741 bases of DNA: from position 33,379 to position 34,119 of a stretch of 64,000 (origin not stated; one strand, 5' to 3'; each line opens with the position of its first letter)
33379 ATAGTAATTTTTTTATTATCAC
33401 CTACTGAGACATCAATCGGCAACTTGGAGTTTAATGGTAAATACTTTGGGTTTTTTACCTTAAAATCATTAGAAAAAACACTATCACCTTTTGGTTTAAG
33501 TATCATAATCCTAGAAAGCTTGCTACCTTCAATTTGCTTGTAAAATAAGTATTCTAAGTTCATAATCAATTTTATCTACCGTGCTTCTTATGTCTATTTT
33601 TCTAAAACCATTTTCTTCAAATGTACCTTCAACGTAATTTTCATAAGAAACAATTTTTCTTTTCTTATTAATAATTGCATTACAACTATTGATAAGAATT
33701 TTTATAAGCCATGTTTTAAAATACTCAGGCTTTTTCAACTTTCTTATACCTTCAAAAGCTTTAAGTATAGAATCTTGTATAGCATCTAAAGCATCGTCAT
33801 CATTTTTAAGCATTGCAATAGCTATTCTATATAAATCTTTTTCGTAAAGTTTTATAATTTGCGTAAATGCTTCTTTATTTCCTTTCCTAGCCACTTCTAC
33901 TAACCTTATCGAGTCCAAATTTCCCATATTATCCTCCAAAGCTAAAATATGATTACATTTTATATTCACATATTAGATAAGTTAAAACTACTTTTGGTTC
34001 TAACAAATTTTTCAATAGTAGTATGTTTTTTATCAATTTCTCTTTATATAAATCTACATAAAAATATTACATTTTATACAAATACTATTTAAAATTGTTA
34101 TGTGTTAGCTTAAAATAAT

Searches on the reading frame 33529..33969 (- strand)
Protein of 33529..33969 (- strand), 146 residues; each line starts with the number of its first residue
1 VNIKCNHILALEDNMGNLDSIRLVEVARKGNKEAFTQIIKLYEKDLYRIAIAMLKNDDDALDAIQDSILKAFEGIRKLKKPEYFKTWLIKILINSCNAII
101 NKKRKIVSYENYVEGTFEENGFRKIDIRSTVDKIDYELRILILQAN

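Call 97: search_protein_families(library=pfam, proteins=[window:33529-33969:-], max_evalue=0.00001)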
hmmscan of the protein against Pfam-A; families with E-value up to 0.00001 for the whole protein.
window:33529-33969:- (146 aa): 1 family
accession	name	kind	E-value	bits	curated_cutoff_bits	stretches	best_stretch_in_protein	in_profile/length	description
PF04542.20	Sigma70_r2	-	2.6e-10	40.4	24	1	39-103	2-68/71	Sigma-70 region 2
